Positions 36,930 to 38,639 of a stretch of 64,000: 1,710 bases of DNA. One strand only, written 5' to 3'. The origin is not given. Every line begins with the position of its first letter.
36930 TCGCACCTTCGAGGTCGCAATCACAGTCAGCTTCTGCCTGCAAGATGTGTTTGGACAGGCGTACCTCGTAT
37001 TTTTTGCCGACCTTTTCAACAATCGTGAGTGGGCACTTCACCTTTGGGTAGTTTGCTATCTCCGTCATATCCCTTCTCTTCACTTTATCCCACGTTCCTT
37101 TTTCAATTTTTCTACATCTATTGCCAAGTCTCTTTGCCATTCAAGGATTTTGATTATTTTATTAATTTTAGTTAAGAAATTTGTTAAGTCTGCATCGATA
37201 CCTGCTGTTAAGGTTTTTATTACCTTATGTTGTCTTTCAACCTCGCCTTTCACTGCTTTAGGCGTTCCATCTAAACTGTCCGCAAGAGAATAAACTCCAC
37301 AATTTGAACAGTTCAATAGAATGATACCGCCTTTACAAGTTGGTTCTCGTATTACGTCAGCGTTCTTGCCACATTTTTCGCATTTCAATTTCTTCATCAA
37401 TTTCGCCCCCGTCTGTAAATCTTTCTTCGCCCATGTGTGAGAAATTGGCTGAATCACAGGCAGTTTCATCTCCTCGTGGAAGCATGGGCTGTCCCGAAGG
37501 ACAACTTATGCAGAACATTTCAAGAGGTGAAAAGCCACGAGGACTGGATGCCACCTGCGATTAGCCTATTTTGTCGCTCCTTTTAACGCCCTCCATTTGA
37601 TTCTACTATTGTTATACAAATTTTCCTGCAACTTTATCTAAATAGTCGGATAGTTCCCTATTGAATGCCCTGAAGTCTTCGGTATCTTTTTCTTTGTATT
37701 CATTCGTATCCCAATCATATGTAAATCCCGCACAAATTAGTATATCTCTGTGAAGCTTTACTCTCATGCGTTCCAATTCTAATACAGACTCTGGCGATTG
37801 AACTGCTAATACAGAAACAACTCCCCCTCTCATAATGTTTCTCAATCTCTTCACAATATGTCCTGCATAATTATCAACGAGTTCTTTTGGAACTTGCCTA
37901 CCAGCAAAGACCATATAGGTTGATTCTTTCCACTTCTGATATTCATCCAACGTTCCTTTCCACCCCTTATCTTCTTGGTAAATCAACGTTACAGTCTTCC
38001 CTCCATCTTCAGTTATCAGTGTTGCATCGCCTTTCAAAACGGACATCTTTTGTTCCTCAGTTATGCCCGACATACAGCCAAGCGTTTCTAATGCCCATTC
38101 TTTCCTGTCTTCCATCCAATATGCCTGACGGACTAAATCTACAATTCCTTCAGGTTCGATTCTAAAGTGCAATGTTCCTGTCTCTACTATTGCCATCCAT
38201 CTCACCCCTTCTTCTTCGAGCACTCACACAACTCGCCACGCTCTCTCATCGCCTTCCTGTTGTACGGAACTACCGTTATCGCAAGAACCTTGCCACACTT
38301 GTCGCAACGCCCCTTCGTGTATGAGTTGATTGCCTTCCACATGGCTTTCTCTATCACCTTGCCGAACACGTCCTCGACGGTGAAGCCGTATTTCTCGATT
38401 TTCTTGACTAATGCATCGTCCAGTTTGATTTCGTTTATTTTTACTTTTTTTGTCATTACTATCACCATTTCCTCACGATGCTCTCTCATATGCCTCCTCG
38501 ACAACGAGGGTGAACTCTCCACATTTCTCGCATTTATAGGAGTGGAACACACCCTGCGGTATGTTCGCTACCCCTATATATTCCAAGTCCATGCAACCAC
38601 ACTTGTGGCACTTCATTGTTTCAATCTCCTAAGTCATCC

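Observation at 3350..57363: Element-wide 17-bp semi-palindromic box (at least 27 copies) with block-wise polarity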

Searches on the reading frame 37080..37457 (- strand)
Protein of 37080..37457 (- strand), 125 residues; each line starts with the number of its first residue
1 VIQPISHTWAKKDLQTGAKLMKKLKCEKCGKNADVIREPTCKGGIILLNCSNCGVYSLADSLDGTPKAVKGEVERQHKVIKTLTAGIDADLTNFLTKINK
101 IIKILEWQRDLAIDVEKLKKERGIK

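Call 30: search_protein_families(library=pfam, proteins=[window:37080-37457:-], max_evalue=0.05)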
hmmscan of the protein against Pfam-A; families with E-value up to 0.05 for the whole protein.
window:37080-37457:- (125 aa): 2 families
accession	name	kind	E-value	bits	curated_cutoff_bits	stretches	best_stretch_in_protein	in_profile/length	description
PF14835.12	zf-RING_6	-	4e-06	27.1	35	1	18-53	2-34/65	zf-RING of BARD1-type protein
PF05129.18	Zn_ribbon_Elf1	-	0.03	14.8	29.8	1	16-56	15-55/79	Transcription elongation factor Elf1 like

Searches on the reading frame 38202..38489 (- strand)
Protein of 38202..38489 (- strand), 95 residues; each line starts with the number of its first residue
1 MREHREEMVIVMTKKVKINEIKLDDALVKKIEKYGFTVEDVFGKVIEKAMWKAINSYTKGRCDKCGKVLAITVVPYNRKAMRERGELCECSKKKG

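Call 30: search_protein_families(library=pfam, proteins=[window:38202-38489:-], max_evalue=0.05)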
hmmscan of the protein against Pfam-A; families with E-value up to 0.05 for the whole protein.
window:38202-38489:- (95 aa): 1 family
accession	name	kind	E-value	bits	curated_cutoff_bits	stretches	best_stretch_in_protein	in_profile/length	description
PF18152.6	DAHP_snth_FXD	-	0.03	14.6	27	1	8-43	1-33/67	DAHP synthase ferredoxin-like domain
